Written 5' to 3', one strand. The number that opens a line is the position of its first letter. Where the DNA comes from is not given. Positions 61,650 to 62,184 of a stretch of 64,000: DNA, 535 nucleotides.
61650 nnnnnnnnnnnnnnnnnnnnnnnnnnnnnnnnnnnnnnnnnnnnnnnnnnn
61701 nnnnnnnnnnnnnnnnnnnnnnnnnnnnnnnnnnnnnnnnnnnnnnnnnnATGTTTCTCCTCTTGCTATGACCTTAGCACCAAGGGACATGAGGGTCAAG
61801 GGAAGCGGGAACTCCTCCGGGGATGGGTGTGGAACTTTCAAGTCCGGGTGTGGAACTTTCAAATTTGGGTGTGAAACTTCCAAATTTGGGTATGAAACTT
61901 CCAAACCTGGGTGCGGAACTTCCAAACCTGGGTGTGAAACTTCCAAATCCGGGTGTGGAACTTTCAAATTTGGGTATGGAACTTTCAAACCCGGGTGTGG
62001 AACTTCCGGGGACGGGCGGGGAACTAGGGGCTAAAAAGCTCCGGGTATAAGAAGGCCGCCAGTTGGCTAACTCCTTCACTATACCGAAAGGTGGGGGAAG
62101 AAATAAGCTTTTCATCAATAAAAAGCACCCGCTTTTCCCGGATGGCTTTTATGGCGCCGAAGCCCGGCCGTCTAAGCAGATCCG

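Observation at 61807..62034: Nine-copy 21-bp array upstream of gltD shares its core with the array at 51.2 kb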

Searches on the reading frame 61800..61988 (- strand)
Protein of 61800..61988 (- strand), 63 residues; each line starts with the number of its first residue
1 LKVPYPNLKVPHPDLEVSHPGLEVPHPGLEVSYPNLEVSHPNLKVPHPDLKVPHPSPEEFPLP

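Call 41: search_protein_representatives(protein=window:61800-61988:-)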
Query: 63 residues. Proteins with E-value up to 0.001 (for the whole library): 449; up to 1e-10: 123; up to 1e-30: 15. The best 150 are listed.
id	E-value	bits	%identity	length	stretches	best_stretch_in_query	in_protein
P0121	1.4e-95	326.5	30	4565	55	3-57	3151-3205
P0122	1.0e-58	209.6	34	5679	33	6-58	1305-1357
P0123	4.8e-54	194.8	29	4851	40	2-51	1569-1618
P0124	2.6e-52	189.3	30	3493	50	2-52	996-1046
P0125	3.2e-38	144.6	30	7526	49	3-46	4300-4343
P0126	3.9e-38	144.4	28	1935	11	4-56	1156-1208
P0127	1.9e-37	142.2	33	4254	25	2-58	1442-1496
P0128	2.8e-36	138.5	31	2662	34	4-46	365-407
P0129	3.5e-36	138.2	37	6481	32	3-53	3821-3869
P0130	9.2e-36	136.9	32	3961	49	2-59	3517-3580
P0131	1.1e-35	136.6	43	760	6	3-55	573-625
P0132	8.6e-35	133.8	33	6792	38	8-54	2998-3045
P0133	1.0e-33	130.4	32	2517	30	3-54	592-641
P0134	5.1e-31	121.8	30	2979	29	22-62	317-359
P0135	1.0e-30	120.8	29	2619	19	2-55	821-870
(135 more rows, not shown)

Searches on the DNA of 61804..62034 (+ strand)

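Call 62: search_dna_similar(query=window:61804-62034:+, collection=plasmids, mode=distant, max_evalue=0.01, max_rows=15)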
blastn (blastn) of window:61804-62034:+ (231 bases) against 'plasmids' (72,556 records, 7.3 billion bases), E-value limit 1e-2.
No match.

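Call 63: search_dna_similar(query=window:61804-62034:+, collection=phages, mode=distant, max_evalue=0.01, max_rows=15)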
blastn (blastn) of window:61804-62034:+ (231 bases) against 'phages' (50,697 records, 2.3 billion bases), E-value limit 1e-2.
No match.
